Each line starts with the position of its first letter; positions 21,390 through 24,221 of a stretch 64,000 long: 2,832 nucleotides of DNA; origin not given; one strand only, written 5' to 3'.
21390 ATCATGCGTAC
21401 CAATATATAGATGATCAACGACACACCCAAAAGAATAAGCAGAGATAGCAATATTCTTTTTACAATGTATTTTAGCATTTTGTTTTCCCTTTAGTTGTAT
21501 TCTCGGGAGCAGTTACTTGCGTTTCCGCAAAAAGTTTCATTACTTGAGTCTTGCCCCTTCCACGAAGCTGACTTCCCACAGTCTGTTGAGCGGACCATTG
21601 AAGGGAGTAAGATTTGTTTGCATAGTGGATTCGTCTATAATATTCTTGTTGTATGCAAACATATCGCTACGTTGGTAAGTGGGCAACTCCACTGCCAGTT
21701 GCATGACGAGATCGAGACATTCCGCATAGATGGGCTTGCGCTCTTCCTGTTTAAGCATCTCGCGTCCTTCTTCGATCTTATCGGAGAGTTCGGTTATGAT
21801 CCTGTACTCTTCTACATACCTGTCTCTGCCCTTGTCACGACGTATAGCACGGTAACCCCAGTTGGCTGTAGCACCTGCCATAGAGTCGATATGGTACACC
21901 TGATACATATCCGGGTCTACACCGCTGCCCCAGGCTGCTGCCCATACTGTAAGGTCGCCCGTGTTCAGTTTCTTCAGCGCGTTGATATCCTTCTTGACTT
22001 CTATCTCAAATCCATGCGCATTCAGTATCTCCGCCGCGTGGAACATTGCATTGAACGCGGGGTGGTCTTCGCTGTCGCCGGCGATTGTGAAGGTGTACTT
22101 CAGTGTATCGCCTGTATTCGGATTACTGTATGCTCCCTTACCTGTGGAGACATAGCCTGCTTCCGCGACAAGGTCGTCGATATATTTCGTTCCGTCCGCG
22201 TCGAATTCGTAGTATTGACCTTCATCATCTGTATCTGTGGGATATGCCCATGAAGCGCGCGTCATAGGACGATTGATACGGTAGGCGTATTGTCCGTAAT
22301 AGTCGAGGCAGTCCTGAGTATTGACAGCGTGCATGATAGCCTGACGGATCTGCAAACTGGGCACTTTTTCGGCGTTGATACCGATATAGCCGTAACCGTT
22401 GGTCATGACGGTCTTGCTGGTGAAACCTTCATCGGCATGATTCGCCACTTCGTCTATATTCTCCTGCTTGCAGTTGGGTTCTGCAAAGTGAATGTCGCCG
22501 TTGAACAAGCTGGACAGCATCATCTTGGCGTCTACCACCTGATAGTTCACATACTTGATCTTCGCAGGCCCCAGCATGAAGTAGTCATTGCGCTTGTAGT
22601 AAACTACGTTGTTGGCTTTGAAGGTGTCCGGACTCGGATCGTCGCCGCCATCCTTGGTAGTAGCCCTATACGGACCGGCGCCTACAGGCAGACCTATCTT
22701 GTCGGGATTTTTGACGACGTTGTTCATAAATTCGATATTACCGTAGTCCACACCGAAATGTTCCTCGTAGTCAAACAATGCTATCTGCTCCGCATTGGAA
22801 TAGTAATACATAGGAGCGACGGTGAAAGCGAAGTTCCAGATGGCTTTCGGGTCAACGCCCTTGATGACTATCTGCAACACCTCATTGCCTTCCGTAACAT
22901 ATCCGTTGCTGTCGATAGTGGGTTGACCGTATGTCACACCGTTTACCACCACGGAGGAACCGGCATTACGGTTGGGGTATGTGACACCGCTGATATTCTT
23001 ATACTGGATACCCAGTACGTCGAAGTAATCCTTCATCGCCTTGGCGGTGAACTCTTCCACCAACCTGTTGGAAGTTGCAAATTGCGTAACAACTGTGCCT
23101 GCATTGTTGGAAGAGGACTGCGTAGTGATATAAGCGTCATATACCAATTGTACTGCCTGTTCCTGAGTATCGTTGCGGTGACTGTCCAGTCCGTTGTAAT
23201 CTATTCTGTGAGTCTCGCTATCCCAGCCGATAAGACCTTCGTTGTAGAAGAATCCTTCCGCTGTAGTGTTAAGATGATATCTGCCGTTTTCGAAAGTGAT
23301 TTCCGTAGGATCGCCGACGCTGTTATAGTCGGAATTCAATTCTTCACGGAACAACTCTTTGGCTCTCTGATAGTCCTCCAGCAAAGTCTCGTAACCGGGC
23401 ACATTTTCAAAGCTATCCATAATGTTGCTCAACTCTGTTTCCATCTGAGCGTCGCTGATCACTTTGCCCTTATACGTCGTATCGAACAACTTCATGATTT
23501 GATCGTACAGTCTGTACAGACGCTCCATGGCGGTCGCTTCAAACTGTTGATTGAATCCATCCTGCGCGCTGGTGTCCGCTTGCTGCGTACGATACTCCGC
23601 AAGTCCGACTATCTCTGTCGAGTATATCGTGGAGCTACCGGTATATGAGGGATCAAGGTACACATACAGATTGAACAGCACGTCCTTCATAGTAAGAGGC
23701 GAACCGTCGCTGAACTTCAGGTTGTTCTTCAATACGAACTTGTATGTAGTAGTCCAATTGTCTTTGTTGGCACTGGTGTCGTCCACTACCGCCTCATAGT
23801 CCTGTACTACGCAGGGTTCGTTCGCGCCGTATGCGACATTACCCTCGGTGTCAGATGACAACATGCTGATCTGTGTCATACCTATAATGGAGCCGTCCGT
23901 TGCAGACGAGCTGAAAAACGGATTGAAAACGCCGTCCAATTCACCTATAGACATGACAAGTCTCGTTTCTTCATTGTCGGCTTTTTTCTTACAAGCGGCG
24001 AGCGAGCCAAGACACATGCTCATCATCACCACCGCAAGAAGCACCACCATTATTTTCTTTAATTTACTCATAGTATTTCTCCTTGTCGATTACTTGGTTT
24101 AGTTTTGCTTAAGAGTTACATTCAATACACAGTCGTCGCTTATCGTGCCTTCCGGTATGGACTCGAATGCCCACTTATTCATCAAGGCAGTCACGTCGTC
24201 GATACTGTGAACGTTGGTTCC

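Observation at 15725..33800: One ~18-kb operon joining a giant cell-envelope subtilase, two lipoproteins and an expanded peptide-type ABC importer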

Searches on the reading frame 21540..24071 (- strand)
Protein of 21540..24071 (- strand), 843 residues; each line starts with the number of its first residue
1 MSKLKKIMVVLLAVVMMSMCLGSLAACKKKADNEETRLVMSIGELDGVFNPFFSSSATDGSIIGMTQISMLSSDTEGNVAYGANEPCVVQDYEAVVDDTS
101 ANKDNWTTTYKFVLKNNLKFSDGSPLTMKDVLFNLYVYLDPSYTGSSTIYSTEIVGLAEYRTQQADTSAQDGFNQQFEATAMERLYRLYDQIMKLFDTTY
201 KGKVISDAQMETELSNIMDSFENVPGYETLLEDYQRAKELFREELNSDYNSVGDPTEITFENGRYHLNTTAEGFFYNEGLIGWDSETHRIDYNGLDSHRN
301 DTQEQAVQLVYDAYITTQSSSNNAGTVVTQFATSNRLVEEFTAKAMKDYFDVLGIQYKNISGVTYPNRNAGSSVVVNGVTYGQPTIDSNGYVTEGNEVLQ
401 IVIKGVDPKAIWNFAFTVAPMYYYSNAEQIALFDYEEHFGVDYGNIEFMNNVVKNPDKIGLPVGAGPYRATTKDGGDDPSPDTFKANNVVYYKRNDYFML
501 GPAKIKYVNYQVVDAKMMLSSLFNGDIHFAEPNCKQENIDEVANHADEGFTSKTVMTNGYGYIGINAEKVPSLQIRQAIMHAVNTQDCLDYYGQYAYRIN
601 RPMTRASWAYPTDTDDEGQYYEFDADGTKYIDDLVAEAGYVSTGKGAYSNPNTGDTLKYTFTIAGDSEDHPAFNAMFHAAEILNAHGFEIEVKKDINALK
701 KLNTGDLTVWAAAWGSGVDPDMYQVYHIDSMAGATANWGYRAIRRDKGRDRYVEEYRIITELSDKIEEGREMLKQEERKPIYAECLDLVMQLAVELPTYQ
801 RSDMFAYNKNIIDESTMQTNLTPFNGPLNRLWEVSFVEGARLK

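Call 4: search_protein_families(library=pfam, proteins=[window:21540-24071:-], max_evalue=0.01)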
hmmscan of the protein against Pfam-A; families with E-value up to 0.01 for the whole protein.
window:21540-24071:- (843 aa): 1 family
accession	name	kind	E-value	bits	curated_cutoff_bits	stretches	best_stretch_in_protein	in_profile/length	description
PF00496.27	SBP_bac_5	-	8.1e-29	101.3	32.4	2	341-732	35-364/368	Bacterial extracellular solute-binding proteins, family 5 Middle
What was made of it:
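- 21540..24071 (-): 843-aa lipoprotein family-5 substrate-binding protein with a helical insertion of about 190 aa (about 165-355). SBP_bac_5 hit in call 4.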

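Call 11: find_homologous_proteins(query=window:21540-24071:-, max_evalue=0.00001)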
Query window:21540-24071:- (843 aa): 3243 proteins with E <= 0.00001 among 8000 candidates; the best 120 are listed.
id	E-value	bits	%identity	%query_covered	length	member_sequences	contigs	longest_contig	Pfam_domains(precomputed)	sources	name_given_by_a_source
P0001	0.0e+0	1935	100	100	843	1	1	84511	PF00496.28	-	-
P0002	0.0e+0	1336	71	99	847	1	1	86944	PF00496.28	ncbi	-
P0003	0.0e+0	1276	68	100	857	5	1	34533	PF00496.28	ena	-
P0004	0.0e+0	1065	61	99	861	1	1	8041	PF00496.28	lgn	-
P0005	0.0e+0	1051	60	99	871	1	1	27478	PF00496.28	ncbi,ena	-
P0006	0.0e+0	1049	59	99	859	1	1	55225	PF00496.28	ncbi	-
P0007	0.0e+0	1039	58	99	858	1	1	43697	PF00496.28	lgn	-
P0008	0.0e+0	1025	57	99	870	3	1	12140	PF00496.28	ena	-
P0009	0.0e+0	1017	58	99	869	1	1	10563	PF00496.28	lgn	-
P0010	0.0e+0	1015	57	99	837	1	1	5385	PF00496.28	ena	-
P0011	0.0e+0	1014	57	99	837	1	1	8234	PF00496.28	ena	-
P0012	0.0e+0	1014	56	100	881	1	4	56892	PF00496.28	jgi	-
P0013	0.0e+0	1013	57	99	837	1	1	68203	PF00496.28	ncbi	-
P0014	1.4e-298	1011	57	99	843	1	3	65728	PF00496.28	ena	-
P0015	3.3e-298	1010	57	99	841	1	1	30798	PF00496.28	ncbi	-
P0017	5.7e-298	1009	57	99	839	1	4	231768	PF00496.28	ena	-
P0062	1.2e-288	978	55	97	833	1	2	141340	PF00496.28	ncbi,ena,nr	ncbi:MAG: hypothetical protein IJY65_00825 [Clostridia bacterium]|nr:hypothetical protein [Clostridi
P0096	4.0e-286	970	55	99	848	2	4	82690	PF00496.28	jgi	-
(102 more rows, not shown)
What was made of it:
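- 21540..24071 (-): More than 3000 homologues were found; the 120 listed are 832-923 aa (call 11).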

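Call 12: find_encoding_contigs(protein=P0002, flank=10000, max_places=2)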
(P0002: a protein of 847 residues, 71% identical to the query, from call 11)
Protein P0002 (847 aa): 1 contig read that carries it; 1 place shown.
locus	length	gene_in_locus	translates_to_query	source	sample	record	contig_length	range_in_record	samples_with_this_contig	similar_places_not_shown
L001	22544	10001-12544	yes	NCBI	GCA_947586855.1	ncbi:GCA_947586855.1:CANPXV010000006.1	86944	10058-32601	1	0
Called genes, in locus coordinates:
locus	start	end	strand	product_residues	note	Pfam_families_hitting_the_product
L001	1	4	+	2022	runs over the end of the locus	PF13306:LRR_5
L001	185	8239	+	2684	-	PF00082:Peptidase_S8, PF02225:PA, PF06280:fn3_5, PF22359:Big-like (faint), PF13306:LRR_5, PF13855:LRR_8 (faint), PF13306:LRR_5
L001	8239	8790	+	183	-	-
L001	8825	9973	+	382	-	PF09479:Flg_new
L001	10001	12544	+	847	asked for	PF00496:SBP_bac_5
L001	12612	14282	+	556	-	PF19300:BPD_transp_1_N (faint), PF00528:BPD_transp_1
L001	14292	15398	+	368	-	PF12911:OppC_N, PF00528:BPD_transp_1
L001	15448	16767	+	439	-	PF00005:ABC_tran (weak), PF13304:AAA_21 (faint), PF00005:ABC_tran, PF08352:oligo_HPY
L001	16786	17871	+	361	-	PF00005:ABC_tran, PF08352:oligo_HPY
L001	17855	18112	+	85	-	-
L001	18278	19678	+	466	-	PF02056:Glyco_hydro_4, PF11975:Glyco_hydro_4C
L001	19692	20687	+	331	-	PF03547:Mem_trans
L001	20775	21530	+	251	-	PF00106:adh_short, PF13561:adh_short_C2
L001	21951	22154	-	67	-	PF13443:HTH_26 (weak), PF01381:HTH_3, PF13560:HTH_31 (weak)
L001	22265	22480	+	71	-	PF13443:HTH_26 (weak)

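Call 13: find_encoding_contigs(protein=P0003, flank=10000, max_places=2)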
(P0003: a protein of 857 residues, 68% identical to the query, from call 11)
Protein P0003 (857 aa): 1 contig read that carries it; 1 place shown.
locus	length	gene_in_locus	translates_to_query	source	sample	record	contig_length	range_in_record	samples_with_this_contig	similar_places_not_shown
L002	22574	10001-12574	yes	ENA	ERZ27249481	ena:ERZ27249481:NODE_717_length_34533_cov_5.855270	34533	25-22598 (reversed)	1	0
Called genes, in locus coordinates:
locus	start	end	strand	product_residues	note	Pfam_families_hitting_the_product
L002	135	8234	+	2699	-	PF00082:Peptidase_S8, PF02225:PA, PF06280:fn3_5, PF02368:Big_2 (weak), PF13306:LRR_5, PF13855:LRR_8 (faint), PF13306:LRR_5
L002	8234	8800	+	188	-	-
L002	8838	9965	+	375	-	PF09479:Flg_new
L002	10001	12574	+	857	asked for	PF00496:SBP_bac_5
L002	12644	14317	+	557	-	PF00528:BPD_transp_1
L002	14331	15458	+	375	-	PF12911:OppC_N, PF00528:BPD_transp_1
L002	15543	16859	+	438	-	PF00005:ABC_tran, PF08352:oligo_HPY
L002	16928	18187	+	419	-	PF00005:ABC_tran, PF08352:oligo_HPY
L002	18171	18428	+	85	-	-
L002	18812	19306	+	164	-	PF12844:HTH_19, PF13443:HTH_26 (weak), PF13560:HTH_31, PF01381:HTH_3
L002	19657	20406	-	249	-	PF02311:AraC_binding, PF07883:Cupin_2 (weak), PF12833:HTH_18, PF00165:HTH_AraC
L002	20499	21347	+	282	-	PF01522:Polysacc_deac_1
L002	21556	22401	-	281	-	-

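Call 14: find_encoding_contigs(protein=P0006, flank=10000, max_places=2)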
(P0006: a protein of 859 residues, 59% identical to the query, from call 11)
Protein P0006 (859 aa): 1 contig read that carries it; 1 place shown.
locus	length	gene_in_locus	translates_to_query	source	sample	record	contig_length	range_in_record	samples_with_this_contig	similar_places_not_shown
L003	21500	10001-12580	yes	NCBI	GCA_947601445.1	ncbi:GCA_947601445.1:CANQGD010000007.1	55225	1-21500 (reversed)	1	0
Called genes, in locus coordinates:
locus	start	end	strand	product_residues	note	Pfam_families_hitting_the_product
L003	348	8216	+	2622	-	PF00082:Peptidase_S8, PF02225:PA, PF06280:fn3_5, PF02368:Big_2 (faint), PF13306:LRR_5, PF13855:LRR_8 (faint), PF13306:LRR_5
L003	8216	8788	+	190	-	-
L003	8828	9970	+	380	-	PF09479:Flg_new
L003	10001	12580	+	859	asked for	PF00496:SBP_bac_5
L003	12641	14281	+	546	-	PF19300:BPD_transp_1_N (faint), PF00528:BPD_transp_1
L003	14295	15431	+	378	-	PF12911:OppC_N, PF00528:BPD_transp_1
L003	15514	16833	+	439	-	PF00005:ABC_tran, PF08352:oligo_HPY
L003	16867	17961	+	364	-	PF00005:ABC_tran, PF08352:oligo_HPY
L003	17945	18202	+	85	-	-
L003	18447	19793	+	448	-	PF02056:Glyco_hydro_4, PF11975:Glyco_hydro_4C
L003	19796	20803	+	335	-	PF03547:Mem_trans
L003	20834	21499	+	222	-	?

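Call 16: find_encoding_contigs(protein=P0017, flank=10000, max_places=2)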
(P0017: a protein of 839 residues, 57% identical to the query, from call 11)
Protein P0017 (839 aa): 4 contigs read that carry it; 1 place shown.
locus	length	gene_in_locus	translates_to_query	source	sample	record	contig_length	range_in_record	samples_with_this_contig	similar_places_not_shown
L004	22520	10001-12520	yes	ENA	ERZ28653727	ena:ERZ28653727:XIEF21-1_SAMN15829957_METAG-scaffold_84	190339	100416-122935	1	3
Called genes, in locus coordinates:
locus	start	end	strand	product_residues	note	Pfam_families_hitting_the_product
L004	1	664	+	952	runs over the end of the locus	-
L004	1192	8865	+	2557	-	PF00082:Peptidase_S8, PF02225:PA, PF06280:fn3_5, PF02368:Big_2 (weak), PF13306:LRR_5, PF13855:LRR_8 (faint), PF13306:LRR_5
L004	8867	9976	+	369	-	PF09479:Flg_new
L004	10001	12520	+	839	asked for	PF00496:SBP_bac_5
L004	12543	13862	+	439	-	PF00528:BPD_transp_1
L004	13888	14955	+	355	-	PF12911:OppC_N, PF00528:BPD_transp_1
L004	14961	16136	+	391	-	PF00005:ABC_tran, PF08352:oligo_HPY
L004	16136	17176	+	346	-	PF00005:ABC_tran, PF13304:AAA_21 (faint), PF08352:oligo_HPY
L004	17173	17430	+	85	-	-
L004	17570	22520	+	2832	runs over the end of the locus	PF09479:Flg_new, PF13855:LRR_8 (faint), PF13306:LRR_5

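Call 17: find_encoding_contigs(protein=P0062, flank=10000, max_places=2)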
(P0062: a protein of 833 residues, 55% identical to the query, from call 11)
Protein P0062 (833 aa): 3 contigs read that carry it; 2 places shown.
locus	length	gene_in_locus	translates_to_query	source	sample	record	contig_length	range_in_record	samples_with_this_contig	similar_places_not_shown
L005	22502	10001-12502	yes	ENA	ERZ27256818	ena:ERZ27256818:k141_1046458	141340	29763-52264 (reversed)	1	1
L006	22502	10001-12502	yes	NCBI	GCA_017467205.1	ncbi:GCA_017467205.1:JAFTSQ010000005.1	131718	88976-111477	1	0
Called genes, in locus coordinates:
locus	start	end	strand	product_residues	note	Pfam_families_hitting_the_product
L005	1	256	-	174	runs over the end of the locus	PF20122:DUF6512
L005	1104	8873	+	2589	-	PF00082:Peptidase_S8, PF02225:PA, PF21461:HL_N-beta (faint), PF06280:fn3_5, PF02368:Big_2, PF13306:LRR_5, PF13855:LRR_8 (faint), PF13306:LRR_5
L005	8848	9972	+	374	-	PF09479:Flg_new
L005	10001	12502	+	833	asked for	PF00496:SBP_bac_5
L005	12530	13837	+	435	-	PF00528:BPD_transp_1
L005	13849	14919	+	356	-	PF12911:OppC_N (weak), PF00528:BPD_transp_1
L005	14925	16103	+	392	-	PF00005:ABC_tran, PF08352:oligo_HPY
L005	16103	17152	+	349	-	PF00005:ABC_tran, PF13304:AAA_21 (faint), PF08352:oligo_HPY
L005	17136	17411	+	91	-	-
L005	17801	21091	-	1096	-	PF07523:Big_3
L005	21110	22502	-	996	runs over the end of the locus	PF13306:LRR_5, PF13855:LRR_8 (faint), PF13306:LRR_5, PF09479:Flg_new (weak)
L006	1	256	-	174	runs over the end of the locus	PF20122:DUF6512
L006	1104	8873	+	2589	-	PF00082:Peptidase_S8, PF02225:PA, PF21461:HL_N-beta (faint), PF06280:fn3_5, PF02368:Big_2, PF13306:LRR_5, PF13855:LRR_8 (faint), PF13306:LRR_5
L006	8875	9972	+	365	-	PF09479:Flg_new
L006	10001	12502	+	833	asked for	PF00496:SBP_bac_5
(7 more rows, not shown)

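Call 18: find_encoding_contigs(protein=P0096, flank=10000, max_places=2)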
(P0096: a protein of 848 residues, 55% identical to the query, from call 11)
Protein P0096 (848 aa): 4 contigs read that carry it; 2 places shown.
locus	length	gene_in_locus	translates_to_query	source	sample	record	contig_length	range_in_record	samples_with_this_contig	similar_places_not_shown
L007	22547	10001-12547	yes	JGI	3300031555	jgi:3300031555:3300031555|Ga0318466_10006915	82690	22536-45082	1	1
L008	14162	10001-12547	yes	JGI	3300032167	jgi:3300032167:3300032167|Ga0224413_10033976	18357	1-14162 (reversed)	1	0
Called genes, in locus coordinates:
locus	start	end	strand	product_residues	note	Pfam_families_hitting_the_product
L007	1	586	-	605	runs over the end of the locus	-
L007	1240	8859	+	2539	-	PF00082:Peptidase_S8, PF02225:PA, PF06280:fn3_5, PF02368:Big_2 (weak), PF13306:LRR_5, PF13855:LRR_8 (faint), PF13306:LRR_5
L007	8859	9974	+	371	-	PF09479:Flg_new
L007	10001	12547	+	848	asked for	PF00496:SBP_bac_5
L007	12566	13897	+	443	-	PF00528:BPD_transp_1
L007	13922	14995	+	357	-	PF12911:OppC_N (weak), PF00528:BPD_transp_1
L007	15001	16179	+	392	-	PF00005:ABC_tran, PF08352:oligo_HPY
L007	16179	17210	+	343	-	PF00005:ABC_tran, PF13304:AAA_21 (faint), PF08352:oligo_HPY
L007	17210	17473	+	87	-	-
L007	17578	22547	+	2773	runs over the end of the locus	PF09479:Flg_new, PF13855:LRR_8 (faint), PF13306:LRR_5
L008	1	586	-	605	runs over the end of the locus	-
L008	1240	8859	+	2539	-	PF00082:Peptidase_S8, PF02225:PA, PF06280:fn3_5, PF02368:Big_2 (weak), PF13306:LRR_5, PF13855:LRR_8 (faint), PF13306:LRR_5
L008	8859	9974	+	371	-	PF09479:Flg_new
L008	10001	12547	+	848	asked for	PF00496:SBP_bac_5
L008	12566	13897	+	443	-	PF00528:BPD_transp_1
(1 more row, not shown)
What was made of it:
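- Flanking genes differ among the inspected loci (call 12, call 13, call 14, call 16, call 17, call 18).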

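Call 20: search_solved_structures(query=window:21540-24071:-, max_evalue=0.01, show_alignments=1)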
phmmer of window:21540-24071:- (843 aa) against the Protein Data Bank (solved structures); distinct sequences matched with E-value up to 0.01: 7.
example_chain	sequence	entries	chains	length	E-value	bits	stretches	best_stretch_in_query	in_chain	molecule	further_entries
9p48_A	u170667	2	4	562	1.5e-08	36.5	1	458-617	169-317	Peptide ABC transporter, peptide-binding protein OppA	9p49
5u4o_A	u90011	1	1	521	1.2e-07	33.6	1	484-757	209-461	ABC transporter substrate-binding protein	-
6i3g_A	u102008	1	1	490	0.00063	21.3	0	108-150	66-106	ABC transporter, substrate-binding protein, family 5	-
3drf_A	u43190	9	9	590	0.001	20.6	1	99-169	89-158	Oligopeptide-binding protein oppA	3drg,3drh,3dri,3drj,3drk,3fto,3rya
5yyb_A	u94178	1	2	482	0.0088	17.5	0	86-143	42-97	Putative ABC transporter periplasmic binding protein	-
5z99_A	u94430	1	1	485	0.0089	17.4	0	86-143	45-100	Putative ABC transporter periplasmic binding protein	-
5za4_A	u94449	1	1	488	0.0091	17.4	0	86-143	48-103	Putative ABC transporter periplasmic binding protein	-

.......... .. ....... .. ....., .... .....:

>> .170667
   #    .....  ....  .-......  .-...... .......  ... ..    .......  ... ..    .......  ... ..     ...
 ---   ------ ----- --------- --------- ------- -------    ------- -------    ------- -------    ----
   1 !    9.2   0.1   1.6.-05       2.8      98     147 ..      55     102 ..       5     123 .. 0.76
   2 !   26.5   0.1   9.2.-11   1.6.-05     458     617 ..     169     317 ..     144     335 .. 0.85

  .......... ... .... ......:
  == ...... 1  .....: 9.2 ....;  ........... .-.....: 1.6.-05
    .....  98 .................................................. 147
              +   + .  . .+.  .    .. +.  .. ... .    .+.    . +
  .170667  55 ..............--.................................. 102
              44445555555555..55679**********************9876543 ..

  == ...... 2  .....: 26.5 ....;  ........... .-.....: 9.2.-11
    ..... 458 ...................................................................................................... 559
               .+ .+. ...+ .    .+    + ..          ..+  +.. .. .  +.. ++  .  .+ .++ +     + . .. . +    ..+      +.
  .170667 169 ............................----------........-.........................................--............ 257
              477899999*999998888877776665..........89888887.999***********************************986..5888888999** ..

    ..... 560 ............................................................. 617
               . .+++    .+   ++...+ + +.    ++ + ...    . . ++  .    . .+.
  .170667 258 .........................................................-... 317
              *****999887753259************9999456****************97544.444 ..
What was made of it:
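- The SBP is only distantly related to any solved protein (call 20).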

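Call 21: find_related_loci(query=A1, collection=genome_contigs, flank=10000)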
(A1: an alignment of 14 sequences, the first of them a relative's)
Query A1 (843 aa) in genome_contigs; peptide patterns used: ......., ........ (x = any residue, [..] = any of these).
600 stretches matched a pattern (row limit reached: there are more); 589 encode a relative of the query (tblastn E <= 1e-3); the best 80 are kept; 80 distinct loci.
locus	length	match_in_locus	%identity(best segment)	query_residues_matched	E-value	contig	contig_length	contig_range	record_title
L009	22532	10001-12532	71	1-837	0e+0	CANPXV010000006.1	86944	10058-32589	MAG: uncultured Clostridia bacterium isolate Lapin-004__bin7 genome assembly, contig: Lapin-004__NODE_247_length_86944_c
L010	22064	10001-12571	59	1-837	0e+0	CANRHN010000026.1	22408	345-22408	MAG: uncultured Clostridia bacterium isolate Lapin-032__bin20 genome assembly, contig: Lapin-032__NODE_3579_length_22408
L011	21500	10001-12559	59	1-837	0e+0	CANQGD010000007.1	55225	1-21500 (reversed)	MAG: uncultured Clostridia bacterium isolate Lapin-005__bin73 genome assembly, contig: Lapin-005__NODE_701_length_55225_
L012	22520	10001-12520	56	1-838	0e+0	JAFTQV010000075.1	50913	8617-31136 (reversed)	MAG: Clostridia bacterium isolate RGIG4066 Roe_deer_Cecum.Co__c1921227, whole genome shotgun sequence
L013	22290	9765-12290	55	1-840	0e+0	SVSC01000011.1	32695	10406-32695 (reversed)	MAG: Oscillospiraceae bacterium isolate SIG659 NODE_28301_length_32695_cov_1.904569, whole genome shotgun sequence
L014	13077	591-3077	56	20-838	0e+0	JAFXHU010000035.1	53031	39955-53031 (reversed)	MAG: Clostridia bacterium isolate RGIG6427 Sheep_Rectum.Co__c3482169, whole genome shotgun sequence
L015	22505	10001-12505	55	6-838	0e+0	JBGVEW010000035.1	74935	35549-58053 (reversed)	MAG: Eubacteriales bacterium isolate fecal_MAG_404 fecal_MAG_404_contig_0035, whole genome shotgun sequence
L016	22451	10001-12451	55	20-838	0e+0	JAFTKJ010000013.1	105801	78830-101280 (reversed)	MAG: Clostridia bacterium isolate RGIG3898 Roe_deer_Cecum-2__c1237, whole genome shotgun sequence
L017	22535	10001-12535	54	5-838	0e+0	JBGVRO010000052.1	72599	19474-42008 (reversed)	MAG: Eubacteriales bacterium isolate fecal_MAG_139 fecal_MAG_139_contig_0052, whole genome shotgun sequence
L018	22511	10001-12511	54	2-838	0e+0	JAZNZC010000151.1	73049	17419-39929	MAG: Eubacteriales bacterium isolate T1900044770_TS20190236.MAGScoT_cleanbin_000053 SGB_2447_k141_162602, whole genome s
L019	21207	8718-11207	52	1-838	0e+0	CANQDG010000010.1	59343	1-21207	MAG: uncultured Bacilli bacterium isolate Lapin-005__bin89 genome assembly, contig: Lapin-005__NODE_597_length_59343_cov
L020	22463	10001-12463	51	4-838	0e+0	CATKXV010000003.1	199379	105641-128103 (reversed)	MAG TPA_asm: uncultured Anaeroplasmataceae bacterium isolate MGG03682_1680015466 genome assembly, contig: ERR2844016_94,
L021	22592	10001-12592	57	1-837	0e+0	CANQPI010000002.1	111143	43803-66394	MAG: uncultured Clostridia bacterium isolate Lapin-012__bin2 genome assembly, contig: Lapin-012__NODE_319_length_111143_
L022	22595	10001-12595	49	1-838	0e+0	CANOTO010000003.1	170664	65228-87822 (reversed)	MAG TPA_asm: uncultured Clostridia bacterium isolate SRR15604565_bin.18_metawrap_v1.3_MAG genome assembly, contig: NODE.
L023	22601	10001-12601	47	8-837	0e+0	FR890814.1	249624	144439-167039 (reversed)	Staphylococcus sp. CAG:324 genomic scaffold, scf28, whole genome shotgun sequence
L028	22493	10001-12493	47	32-835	0e+0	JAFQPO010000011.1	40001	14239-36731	MAG: Bacilli bacterium isolate RGIG2034 Goat_Colon-1__c405, whole genome shotgun sequence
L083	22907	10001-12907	41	1-838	0e+0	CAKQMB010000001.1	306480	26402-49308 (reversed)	MAG: uncultured Clostridia bacterium isolate REFINED_METABAT215_TOP10_CONTIGS_1500_ASSEMBLY_K77_MERGED__Nepal_MoBio_Fibe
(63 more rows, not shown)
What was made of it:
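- Closest known: Mycoplasma Opp system of the minimal cell. Same: The cassette also occurs in MAGs labelled Mollicutes, Acholeplasmatales and Anaeroplasma (call 21).
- The MAGs carrying the cluster are labelled Christensenellaceae, Mollicutes/Bacilli, Acholeplasmatales and similar (call 21). All carriers are animal-gut MAGs (call 21).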

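Call 30: search_protein_families(library=ncbifam, proteins=[window:21540-24071:-], max_evalue=0.001)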
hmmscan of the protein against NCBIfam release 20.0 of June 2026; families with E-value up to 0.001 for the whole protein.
window:21540-24071:- (843 aa): 3 families
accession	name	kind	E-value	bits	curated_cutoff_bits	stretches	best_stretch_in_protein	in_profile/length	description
NF045467.1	Opp4A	equivalog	3.9e-31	107.9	650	2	486-814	220-541/556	oligopeptide ABC transporter substrate-binding protein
TIGR04028.1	SBP_KPN_01854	hypoth_equivalog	8.7e-08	31.2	468.5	0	565-809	262-488/509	TIGR04028 family ABC transporter substrate-binding protein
TIGR02294.1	nickel_nikA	equivalog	1.6e-06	26.9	393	1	484-813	173-485/501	nickel ABC transporter substrate-binding protein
